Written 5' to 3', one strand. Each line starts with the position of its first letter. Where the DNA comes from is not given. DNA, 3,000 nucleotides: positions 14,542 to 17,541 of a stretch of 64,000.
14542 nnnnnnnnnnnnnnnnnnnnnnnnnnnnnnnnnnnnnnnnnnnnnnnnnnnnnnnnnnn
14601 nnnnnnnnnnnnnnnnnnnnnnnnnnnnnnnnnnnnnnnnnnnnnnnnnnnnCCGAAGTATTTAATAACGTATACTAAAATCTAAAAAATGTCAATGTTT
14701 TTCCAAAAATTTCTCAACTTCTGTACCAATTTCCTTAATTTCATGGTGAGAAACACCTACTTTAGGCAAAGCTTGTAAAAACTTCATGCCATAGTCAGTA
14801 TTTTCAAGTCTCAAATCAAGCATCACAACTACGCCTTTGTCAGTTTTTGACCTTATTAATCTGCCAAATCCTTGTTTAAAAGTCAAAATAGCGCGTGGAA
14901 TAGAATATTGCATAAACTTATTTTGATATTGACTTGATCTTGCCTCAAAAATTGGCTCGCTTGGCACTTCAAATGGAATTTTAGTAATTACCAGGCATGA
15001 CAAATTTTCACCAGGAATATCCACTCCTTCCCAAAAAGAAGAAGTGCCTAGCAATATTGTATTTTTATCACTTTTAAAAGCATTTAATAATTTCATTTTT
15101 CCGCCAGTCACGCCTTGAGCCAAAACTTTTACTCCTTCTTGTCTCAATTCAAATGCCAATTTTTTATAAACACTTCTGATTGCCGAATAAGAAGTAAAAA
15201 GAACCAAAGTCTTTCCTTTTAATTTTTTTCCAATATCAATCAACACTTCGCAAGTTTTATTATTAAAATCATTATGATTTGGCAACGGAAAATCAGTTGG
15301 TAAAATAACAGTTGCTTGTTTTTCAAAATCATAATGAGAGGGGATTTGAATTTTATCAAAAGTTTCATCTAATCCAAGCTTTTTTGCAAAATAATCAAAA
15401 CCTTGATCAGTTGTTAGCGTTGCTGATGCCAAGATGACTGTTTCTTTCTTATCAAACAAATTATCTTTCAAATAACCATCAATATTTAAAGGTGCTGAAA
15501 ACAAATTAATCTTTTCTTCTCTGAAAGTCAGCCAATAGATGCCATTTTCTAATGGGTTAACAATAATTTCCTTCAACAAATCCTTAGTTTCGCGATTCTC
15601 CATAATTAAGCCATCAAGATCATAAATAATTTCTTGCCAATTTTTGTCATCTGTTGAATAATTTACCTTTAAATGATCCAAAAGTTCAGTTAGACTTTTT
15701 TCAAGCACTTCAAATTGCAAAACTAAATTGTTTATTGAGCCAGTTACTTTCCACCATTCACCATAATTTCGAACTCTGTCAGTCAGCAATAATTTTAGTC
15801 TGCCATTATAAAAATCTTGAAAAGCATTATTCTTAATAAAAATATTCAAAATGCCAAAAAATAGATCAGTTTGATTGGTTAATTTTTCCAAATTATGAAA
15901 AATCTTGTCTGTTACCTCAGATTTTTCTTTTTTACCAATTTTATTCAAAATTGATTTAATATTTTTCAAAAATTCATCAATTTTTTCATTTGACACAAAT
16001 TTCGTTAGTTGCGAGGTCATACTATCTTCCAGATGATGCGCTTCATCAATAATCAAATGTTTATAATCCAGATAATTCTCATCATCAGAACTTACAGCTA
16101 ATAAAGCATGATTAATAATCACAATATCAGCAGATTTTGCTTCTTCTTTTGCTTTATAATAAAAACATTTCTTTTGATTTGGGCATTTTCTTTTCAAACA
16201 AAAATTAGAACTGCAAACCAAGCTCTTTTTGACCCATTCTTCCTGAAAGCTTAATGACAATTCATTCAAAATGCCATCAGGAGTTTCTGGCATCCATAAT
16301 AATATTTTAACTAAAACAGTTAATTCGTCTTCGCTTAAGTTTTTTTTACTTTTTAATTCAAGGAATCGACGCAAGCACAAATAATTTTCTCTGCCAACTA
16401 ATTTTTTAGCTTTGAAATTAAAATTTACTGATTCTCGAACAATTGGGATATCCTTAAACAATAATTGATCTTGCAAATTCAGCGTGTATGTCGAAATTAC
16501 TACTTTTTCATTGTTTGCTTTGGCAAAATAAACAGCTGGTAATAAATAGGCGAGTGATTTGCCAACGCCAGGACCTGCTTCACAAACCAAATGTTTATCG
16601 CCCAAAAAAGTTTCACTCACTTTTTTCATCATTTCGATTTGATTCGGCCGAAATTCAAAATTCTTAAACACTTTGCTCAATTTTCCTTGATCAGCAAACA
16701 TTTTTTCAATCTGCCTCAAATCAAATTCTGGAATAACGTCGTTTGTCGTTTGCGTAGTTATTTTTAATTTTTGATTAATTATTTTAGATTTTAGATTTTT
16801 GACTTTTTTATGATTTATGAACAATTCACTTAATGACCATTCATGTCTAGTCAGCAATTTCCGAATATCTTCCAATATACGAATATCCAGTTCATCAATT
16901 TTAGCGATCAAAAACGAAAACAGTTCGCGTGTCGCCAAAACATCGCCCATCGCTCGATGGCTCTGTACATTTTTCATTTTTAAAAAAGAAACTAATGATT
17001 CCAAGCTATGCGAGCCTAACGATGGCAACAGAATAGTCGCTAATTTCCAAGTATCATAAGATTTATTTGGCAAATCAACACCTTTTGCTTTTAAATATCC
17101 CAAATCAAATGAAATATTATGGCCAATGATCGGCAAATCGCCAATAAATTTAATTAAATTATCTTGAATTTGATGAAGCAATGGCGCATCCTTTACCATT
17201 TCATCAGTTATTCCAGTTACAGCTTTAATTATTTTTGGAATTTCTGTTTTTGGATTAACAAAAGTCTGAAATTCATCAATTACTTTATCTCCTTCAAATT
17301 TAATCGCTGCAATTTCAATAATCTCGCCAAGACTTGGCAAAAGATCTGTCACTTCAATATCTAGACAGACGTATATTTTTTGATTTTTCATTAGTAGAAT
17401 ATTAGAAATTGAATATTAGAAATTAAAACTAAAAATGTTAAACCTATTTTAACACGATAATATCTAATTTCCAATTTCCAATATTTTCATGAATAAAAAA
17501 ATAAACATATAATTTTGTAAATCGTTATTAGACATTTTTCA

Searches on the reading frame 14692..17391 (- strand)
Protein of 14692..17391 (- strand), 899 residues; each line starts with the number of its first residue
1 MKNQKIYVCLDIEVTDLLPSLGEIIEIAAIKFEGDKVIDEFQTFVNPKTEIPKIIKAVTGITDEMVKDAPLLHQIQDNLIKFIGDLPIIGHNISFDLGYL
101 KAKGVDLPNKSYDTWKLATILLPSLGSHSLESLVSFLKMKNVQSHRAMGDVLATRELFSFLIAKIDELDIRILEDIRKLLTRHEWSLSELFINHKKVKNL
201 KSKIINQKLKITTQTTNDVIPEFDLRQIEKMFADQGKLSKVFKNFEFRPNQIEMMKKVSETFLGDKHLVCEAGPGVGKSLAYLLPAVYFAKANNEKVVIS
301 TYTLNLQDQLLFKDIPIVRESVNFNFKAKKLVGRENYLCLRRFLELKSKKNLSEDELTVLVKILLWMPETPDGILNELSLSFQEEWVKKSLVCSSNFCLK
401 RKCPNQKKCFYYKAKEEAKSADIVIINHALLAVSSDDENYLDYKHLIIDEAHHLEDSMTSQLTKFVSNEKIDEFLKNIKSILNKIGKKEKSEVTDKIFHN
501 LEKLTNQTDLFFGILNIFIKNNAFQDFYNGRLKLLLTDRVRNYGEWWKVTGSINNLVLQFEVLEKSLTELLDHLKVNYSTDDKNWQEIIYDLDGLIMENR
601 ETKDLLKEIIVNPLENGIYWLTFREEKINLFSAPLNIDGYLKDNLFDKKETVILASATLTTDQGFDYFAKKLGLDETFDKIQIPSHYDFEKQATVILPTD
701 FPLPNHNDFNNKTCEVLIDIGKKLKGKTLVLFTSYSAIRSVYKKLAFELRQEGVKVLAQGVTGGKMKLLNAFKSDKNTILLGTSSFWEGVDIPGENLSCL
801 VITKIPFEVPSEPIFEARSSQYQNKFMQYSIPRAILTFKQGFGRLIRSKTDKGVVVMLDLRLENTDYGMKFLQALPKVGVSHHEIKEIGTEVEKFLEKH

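Call 9: search_protein_families(library=pfam, proteins=[window:14692-17391:-])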
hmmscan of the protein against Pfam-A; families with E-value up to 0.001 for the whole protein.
window:14692-17391:- (899 aa): 6 families
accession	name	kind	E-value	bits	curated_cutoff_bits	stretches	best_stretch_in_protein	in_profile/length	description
PF13307.12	Helicase_C_2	-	3.3e-43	148.1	25.3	1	719-877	3-169/170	Helicase C-terminal domain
PF00929.31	RNase_T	-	1.9e-25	90.7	24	1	8-158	1-164/164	Exonuclease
PF00270.35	DEAD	-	1.2e-08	35.4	26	0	257-310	6-61/167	DEAD/DEAH box helicase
PF01612.26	DNA_pol_A_exo1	-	1.2e-06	28.9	23.6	1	7-137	22-127/173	3'-5' exonuclease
PF04851.21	ResIII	-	1.4e-06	28.7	22.5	0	245-315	2-73/164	Type III restriction enzyme, res subunit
PF06733.21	DEAD_2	-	1.2e-05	25.5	21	1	399-469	96-170/172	DEAD_2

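Call 12: find_related_loci(query=window:14692-17391:-, collection=genome_contigs, flank=6000)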
Query window:14692-17391:- (899 aa) in genome_contigs; peptide patterns used: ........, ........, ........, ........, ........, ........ (x = any residue, [..] = any of these).
36 stretches matched a pattern; 3 encode a relative of the query (tblastn E <= 1e-3); 3 distinct loci.
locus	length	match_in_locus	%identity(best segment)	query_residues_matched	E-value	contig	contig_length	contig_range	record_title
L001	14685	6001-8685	84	5-897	0e+0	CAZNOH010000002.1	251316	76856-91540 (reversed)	MAG TPA_asm: uncultured Candidatus Saccharibacteria bacterium isolate SRP302447_co1_146 genome assembly, contig: NODE_15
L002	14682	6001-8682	82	1-896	0e+0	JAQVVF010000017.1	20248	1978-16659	MAG: Patescibacteria group bacterium isolate STF1_73 NODE_6522_length_20248_cov_5.913821_Sandtown_F1, whole genome shotg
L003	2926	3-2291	63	138-898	0e+0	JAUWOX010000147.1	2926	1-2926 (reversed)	MAG: bacterium isolate CSMAG_2461 CSMAG_2461_k141_278374_length_2926_cov_7.0000, whole genome shotgun sequence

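Call 41: find_homologous_proteins(query=window:14692-17391:-, max_evalue=1e-30)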
Query window:14692-17391:- (899 aa): 4350 proteins with E <= 1e-30 among 8000 candidates; the best 120 are listed.
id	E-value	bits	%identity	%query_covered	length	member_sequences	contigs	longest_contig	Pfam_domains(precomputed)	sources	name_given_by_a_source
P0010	0.0e+0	2006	100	100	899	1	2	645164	PF06733.22,PF00929.32,PF00270.36,PF01612.27,PF13307.13,PF04851.22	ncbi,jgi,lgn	ncbi:MAG: helicase C-terminal domain-containing protein [Patescibacteria group bacterium]|jgi:DNA po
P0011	0.0e+0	1826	90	99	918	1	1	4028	PF06733.22,PF00929.32,PF00270.36,PF01612.27,PF13307.13,PF04851.22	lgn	-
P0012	0.0e+0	1682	82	99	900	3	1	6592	PF00929.32,PF00270.36,PF01612.27,PF13307.13,PF04851.22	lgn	-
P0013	0.0e+0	1440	71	100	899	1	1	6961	PF00929.32,PF00270.36,PF01612.27,PF13307.13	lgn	-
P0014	4.7e-259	881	46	99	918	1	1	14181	PF00929.32,PF00270.36,PF01612.27,PF13307.13,PF04851.22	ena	-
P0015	1.0e-213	731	40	100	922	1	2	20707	PF06733.22,PF00929.32,PF00270.36,PF13307.13,PF04851.22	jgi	-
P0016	4.3e-203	696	39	99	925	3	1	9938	PF00929.32,PF00270.36,PF13307.13,PF21762.4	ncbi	-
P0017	1.3e-202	694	38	99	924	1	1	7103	PF00929.32,PF00270.36,PF01612.27,PF13307.13,PF21762.4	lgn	-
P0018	5.8e-202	692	38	99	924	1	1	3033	PF06733.22,PF00929.32,PF00270.36,PF13307.13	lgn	-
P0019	1.7e-201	690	38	99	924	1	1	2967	PF00929.32,PF00270.36,PF13307.13,PF21762.4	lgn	-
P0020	8.2e-200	685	38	100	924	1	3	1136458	PF00929.32,PF00270.36,PF01612.27,PF13307.13,PF21762.4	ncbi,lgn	-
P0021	5.1e-195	669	37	100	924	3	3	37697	PF00929.32,PF00270.36,PF01612.27,PF13307.13,PF21762.4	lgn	-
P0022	9.1e-189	648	38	99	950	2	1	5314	PF06733.22,PF00929.32,PF00270.36,PF01612.27,PF13307.13,PF04851.22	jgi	-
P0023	3.0e-188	647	40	97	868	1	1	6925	PF00929.32,PF00270.36,PF13307.13,PF16473.12,PF00271.38,PF04851.22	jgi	jgi:predicted DnaQ family exonuclease/DinG family helicase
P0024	2.9e-187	643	40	98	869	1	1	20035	PF00929.32,PF00270.36,PF01612.27,PF13307.13,PF04851.22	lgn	-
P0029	6.8e-185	635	39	97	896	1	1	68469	PF00929.32,PF00270.36,PF01612.27,PF13307.13,PF04851.22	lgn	-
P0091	1.4e-178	615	37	97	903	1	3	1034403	PF00929.32,PF00270.36,PF01612.27,PF13307.13,PF04851.22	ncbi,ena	-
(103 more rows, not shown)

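Call 42: find_encoding_contigs(protein=P0012, flank=5000, max_places=3)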
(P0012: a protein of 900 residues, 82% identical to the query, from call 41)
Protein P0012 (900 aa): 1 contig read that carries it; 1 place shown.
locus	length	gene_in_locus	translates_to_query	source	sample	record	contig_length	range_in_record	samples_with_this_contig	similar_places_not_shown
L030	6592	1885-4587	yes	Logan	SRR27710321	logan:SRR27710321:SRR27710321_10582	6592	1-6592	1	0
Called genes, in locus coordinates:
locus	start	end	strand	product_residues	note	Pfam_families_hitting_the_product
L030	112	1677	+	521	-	PF11832:DUF3352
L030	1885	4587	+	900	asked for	PF00929:RNase_T, PF01612:DNA_pol_A_exo1 (faint), PF00270:DEAD (faint), PF04851:ResIII (faint), PF13307:Helicase_C_2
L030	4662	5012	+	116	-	-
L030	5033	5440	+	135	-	-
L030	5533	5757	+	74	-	-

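Call 43: find_encoding_contigs(protein=P0014, flank=8000, max_places=3)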
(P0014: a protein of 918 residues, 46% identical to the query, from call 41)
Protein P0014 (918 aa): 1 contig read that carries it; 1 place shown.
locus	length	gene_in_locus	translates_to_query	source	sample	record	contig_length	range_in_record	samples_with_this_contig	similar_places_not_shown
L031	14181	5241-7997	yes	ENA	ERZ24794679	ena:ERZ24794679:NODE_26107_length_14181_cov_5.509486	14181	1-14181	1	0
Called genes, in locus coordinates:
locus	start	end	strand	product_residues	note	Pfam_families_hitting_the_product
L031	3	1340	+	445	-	?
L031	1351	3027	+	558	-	PF11832:DUF3352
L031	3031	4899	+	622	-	PF11832:DUF3352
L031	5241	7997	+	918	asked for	PF00929:RNase_T, PF01612:DNA_pol_A_exo1 (faint), PF00270:DEAD (faint), PF04851:ResIII (faint), PF13307:Helicase_C_2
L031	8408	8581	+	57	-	-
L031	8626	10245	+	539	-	-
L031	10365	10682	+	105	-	PF01790:LGT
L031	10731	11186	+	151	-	PF01790:LGT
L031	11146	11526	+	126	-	PF01258:zf-dskA_traR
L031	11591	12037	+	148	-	PF01252:Peptidase_A8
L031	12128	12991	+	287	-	-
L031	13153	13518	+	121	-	PF05635:23S_rRNA_IVP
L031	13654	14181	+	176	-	?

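Call 44: find_encoding_contigs(protein=P0011, flank=3000, max_places=3)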
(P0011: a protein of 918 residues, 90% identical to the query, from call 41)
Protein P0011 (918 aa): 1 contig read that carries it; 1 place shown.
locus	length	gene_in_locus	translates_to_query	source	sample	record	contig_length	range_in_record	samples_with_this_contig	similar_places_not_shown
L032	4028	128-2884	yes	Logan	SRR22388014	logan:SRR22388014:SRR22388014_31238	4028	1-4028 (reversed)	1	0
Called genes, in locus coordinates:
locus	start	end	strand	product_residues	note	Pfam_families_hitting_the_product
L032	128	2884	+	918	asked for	PF00929:RNase_T, PF01612:DNA_pol_A_exo1 (weak), PF00270:DEAD (faint), PF04851:ResIII (faint), PF06733:DEAD_2 (faint), PF13307:Helicase_C_2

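Call 50: find_encoding_contigs(protein=P0015, flank=5000, max_places=2)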
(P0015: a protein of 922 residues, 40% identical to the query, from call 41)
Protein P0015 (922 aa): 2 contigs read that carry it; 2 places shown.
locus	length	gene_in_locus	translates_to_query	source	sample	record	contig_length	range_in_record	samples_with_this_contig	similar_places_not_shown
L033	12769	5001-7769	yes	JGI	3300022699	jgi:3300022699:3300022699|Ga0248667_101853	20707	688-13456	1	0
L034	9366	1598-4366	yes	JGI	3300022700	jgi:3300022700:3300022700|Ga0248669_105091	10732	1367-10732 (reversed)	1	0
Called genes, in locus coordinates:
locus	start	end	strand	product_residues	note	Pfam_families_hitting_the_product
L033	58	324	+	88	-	PF00312:Ribosomal_S15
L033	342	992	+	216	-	PF01936:NYN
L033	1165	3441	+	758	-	PF01138:RNase_PH, PF03725:RNase_PH_C, PF03726:PNPase (weak), PF01138:RNase_PH, PF00013:KH_1, PF00575:S1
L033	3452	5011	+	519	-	PF11832:DUF3352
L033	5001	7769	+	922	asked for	PF00929:RNase_T, PF00270:DEAD (faint), PF04851:ResIII (faint), PF06733:DEAD_2 (faint), PF13307:Helicase_C_2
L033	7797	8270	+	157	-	-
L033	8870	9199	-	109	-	PF01035:DNA_binding_1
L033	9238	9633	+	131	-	PF01258:zf-dskA_traR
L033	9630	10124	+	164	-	PF01252:Peptidase_A8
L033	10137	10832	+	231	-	-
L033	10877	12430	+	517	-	PF00493:MCM (faint), PF13541:ChlI, PF05362:Lon_C (weak), PF00158:Sigma54_activat (faint), PF01078:Mg_chelatase, PF07728:AAA_5, PF13335:Mg_chelatase_C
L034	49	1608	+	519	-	PF11832:DUF3352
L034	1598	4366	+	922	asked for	PF00929:RNase_T, PF00270:DEAD (faint), PF04851:ResIII (faint), PF06733:DEAD_2 (faint), PF13307:Helicase_C_2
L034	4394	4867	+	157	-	-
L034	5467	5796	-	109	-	PF01035:DNA_binding_1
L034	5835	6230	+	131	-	PF01258:zf-dskA_traR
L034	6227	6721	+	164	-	PF01252:Peptidase_A8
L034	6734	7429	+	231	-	-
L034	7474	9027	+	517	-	PF00493:MCM (faint), PF13541:ChlI, PF05362:Lon_C (weak), PF00158:Sigma54_activat (faint), PF01078:Mg_chelatase, PF07728:AAA_5, PF13335:Mg_chelatase_C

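Call 51: find_encoding_contigs(protein=P0020, flank=5000, max_places=2)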
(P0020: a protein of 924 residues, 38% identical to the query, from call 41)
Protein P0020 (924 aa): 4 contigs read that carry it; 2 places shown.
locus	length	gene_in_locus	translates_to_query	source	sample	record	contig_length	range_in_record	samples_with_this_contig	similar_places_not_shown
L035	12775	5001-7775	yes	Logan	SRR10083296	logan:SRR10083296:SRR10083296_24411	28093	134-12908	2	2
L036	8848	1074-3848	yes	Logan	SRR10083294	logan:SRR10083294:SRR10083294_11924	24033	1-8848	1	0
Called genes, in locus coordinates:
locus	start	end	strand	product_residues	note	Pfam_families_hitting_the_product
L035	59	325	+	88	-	PF00312:Ribosomal_S15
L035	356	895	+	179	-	PF01936:NYN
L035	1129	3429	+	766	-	PF01138:RNase_PH, PF03725:RNase_PH_C, PF03726:PNPase (weak), PF01138:RNase_PH, PF03725:RNase_PH_C (weak), PF00013:KH_1, PF00575:S1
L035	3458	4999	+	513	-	PF11832:DUF3352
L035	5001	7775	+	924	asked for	PF00929:RNase_T, PF01612:DNA_pol_A_exo1 (weak), PF21762:DEDDh_C (weak), PF00270:DEAD (faint), PF13307:Helicase_C_2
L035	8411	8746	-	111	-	PF01035:DNA_binding_1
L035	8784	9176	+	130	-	PF01258:zf-dskA_traR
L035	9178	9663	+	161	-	PF01252:Peptidase_A8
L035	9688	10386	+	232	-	-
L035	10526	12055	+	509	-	PF13541:ChlI, PF05496:RuvB_N (faint), PF00158:Sigma54_activat (faint), PF00493:MCM (faint), PF01078:Mg_chelatase, PF07728:AAA_5 (weak), PF13335:Mg_chelatase_C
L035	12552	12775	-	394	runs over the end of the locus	PF23473:LysM3_LYK4_5 (faint), PF01476:LysM, PF05257:CHAP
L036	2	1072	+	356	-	?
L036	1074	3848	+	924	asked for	PF00929:RNase_T, PF01612:DNA_pol_A_exo1 (weak), PF21762:DEDDh_C (weak), PF00270:DEAD (faint), PF13307:Helicase_C_2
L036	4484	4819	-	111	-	PF01035:DNA_binding_1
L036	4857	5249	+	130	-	PF01258:zf-dskA_traR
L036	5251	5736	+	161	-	PF01252:Peptidase_A8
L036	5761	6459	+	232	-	-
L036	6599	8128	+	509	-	PF13541:ChlI, PF05496:RuvB_N (faint), PF00158:Sigma54_activat (faint), PF00493:MCM (faint), PF01078:Mg_chelatase, PF07728:AAA_5 (weak), PF13335:Mg_chelatase_C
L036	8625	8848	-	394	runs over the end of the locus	PF23473:LysM3_LYK4_5 (faint), PF01476:LysM, PF05257:CHAP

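Call 59: find_encoding_contigs(protein=P0091, flank=4000, max_places=2)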
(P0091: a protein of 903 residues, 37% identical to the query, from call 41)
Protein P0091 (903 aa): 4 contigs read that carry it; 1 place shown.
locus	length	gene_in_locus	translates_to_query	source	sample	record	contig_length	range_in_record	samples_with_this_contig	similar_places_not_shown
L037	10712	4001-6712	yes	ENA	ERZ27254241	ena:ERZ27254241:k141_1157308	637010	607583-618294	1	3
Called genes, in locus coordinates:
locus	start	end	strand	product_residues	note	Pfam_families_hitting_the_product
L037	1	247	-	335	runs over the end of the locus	-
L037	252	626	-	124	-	PF12587:DUF3761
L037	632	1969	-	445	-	PF00395:SLH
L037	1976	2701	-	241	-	-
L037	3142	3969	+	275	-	PF04383:KilA-N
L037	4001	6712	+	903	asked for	PF00929:RNase_T, PF01612:DNA_pol_A_exo1 (faint), PF00270:DEAD (weak), PF04851:ResIII (weak), PF13307:Helicase_C_2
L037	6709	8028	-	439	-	PF13176:TPR_7 (faint), PF13424:TPR_12 (faint), PF00515:TPR_1 (faint), PF07719:TPR_2 (faint), PF13181:TPR_8 (faint), PF13428:TPR_14 (faint), PF13432:TPR_16 (faint), PF23914:TPR_CcmH_CycH (faint), +3 more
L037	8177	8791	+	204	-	PF04011:LemA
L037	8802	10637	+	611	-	PF09972:DUF2207, PF20990:DUF2207_C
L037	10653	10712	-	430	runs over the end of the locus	-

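Call 60: find_encoding_contigs(protein=P0021, flank=4000, max_places=2)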
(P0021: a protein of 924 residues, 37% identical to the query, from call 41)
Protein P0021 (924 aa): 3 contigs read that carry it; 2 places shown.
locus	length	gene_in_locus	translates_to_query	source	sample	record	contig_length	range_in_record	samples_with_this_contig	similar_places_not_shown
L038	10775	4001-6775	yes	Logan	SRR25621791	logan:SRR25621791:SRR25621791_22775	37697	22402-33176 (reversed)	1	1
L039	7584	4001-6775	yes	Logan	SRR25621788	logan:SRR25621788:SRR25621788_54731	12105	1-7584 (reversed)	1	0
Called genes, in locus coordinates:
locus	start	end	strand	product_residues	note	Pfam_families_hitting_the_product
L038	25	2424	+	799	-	PF01138:RNase_PH, PF03725:RNase_PH_C, PF03726:PNPase (weak), PF01138:RNase_PH, PF03725:RNase_PH_C (weak), PF00013:KH_1, PF00575:S1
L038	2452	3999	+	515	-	PF11832:DUF3352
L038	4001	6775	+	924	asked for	PF00929:RNase_T, PF01612:DNA_pol_A_exo1 (faint), PF21762:DEDDh_C (faint), PF00270:DEAD (faint), PF13307:Helicase_C_2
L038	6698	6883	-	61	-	-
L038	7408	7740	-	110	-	PF01035:DNA_binding_1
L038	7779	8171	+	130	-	PF01258:zf-dskA_traR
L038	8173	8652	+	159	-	PF01252:Peptidase_A8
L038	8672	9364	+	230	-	-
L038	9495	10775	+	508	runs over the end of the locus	PF13541:ChlI, PF00493:MCM (faint), PF05496:RuvB_N (faint), PF00158:Sigma54_activat (faint), PF01078:Mg_chelatase, PF07728:AAA_5 (weak), PF13335:Mg_chelatase_C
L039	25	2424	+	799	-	PF01138:RNase_PH, PF03725:RNase_PH_C, PF03726:PNPase (weak), PF01138:RNase_PH, PF03725:RNase_PH_C (weak), PF00013:KH_1, PF00575:S1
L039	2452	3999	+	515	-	PF11832:DUF3352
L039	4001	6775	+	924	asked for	PF00929:RNase_T, PF01612:DNA_pol_A_exo1 (faint), PF21762:DEDDh_C (faint), PF00270:DEAD (faint), PF13307:Helicase_C_2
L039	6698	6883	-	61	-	-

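Call 84: find_encoding_contigs(protein=P0029, flank=4000, max_places=2)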
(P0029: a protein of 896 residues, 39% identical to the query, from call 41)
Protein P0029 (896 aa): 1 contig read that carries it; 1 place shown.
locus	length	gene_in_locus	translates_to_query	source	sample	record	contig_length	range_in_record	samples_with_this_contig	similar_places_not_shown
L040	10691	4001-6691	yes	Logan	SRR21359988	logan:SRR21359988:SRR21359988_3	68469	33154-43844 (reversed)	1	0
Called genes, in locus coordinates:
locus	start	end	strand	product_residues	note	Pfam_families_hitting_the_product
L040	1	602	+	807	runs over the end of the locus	PF11832:DUF3352, PF00395:SLH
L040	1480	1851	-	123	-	PF12587:DUF3761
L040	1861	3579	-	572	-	PF00089:Trypsin (weak), PF13365:Trypsin_2, PF00395:SLH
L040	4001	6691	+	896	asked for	PF00929:RNase_T, PF01612:DNA_pol_A_exo1 (faint), PF00270:DEAD (weak), PF04851:ResIII (weak), PF13307:Helicase_C_2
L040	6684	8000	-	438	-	PF13424:TPR_12 (faint), PF25063:ARM_TT21_C (faint), PF07719:TPR_2 (faint), PF13428:TPR_14 (faint), PF13432:TPR_16 (weak), PF25062:ARM_TT21_N (weak), PF13371:TPR_9 (weak), PF14559:TPR_19 (weak), +9 more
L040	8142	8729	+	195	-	PF04011:LemA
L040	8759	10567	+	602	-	PF09972:DUF2207, PF20990:DUF2207_C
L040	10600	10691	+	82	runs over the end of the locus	-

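Call 94: list_cluster_members(proteins=[P0010, P0014, P0015, P0020, P0021, P0016])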
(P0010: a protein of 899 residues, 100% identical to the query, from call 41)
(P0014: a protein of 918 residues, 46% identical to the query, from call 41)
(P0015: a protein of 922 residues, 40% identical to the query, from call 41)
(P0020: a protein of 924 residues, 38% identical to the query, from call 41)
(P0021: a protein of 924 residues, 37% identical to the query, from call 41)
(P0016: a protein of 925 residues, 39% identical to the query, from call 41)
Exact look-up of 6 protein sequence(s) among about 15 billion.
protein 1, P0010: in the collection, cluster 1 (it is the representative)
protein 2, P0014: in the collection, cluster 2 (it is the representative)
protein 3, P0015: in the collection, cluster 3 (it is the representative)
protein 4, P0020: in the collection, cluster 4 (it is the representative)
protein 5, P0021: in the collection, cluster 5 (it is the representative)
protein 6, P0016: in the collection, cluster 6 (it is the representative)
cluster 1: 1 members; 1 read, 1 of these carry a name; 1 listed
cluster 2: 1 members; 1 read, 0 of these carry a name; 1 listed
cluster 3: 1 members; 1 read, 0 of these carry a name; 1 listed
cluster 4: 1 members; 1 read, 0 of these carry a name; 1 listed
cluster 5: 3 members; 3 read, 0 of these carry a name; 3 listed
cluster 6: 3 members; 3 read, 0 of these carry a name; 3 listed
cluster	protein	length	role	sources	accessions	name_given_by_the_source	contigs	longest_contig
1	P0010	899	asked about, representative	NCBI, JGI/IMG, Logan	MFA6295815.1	MAG: helicase C-terminal domain-containing protein [Patescibacteria group bacterium] | DNA polymerase-3 subunit epsilon/ATP-dependent DNA helicase DinG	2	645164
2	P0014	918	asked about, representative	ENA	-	-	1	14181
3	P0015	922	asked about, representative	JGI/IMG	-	-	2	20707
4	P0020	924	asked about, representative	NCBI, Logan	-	-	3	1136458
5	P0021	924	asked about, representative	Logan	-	-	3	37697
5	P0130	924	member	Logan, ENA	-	-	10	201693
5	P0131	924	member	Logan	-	-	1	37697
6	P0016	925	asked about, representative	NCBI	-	-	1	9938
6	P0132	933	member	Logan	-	-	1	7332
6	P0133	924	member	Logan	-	-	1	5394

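Call 95: find_homologous_proteins(query=L035:1129-3429:+, max_evalue=1e-100)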
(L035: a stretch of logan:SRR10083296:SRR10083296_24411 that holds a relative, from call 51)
Query L035:1129-3429:+ (766 aa): 7999 proteins with E <= 1e-100 among 8000 candidates; the best 120 are listed.
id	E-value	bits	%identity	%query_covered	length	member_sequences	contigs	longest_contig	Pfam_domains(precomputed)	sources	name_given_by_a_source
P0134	0.0e+0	1684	100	100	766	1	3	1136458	PF00013.36,PF03725.21,PF00575.30,PF03726.20,PF01138.28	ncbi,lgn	-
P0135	0.0e+0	1520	89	100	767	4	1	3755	PF00013.36,PF03725.21,PF00575.30,PF03726.20,PF01138.28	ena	-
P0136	0.0e+0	1497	89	100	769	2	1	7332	PF00013.36,PF03725.21,PF00575.30,PF03726.20,PF01138.28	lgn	-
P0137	0.0e+0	1472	87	100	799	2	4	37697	PF00013.36,PF03725.21,PF00575.30,PF03726.20,PF01138.28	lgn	-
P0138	0.0e+0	1219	73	100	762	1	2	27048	PF00013.36,PF03725.21,PF00575.30,PF03726.20,PF01138.28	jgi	jgi:polyribonucleotide nucleotidyltransferase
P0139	0.0e+0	1207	75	92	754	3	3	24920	PF00013.36,PF03725.21,PF00575.30,PF03726.20,PF01138.28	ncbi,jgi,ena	-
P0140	0.0e+0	1142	69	97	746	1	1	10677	PF00013.36,PF03725.21,PF00575.30,PF03726.20,PF01138.28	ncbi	-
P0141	0.0e+0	1117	70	96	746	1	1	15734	PF00013.36,PF03725.21,PF00575.30,PF03726.20,PF01138.28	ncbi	-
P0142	1.2e-297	1008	62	96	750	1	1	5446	PF00013.36,PF03725.21,PF00575.30,PF03726.20,PF01138.28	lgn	-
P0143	3.3e-262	890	58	97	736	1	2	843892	PF00013.36,PF03725.21,PF00575.30,PF03726.20,PF01138.28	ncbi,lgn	-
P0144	6.2e-257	873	57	94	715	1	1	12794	PF00013.36,PF03725.21,PF00575.30,PF03726.20,PF01138.28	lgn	-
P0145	2.4e-253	861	57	94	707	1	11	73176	PF00013.36,PF03725.21,PF00575.30,PF03726.20,PF01138.28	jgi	jgi:polyribonucleotide nucleotidyltransferase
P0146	1.1e-249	849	56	98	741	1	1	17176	PF00013.36,PF03725.21,PF00575.30,PF03726.20,PF01138.28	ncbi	ncbi:MAG: polyribonucleotide nucleotidyltransferase [Candidatus Saccharibacteria bacterium]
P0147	3.8e-249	847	56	93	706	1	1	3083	PF00013.36,PF03725.21,PF00575.30,PF03726.20,PF01138.28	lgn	-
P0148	1.5e-247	842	56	93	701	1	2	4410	PF00013.36,PF03725.21,PF00575.30,PF01138.28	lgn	-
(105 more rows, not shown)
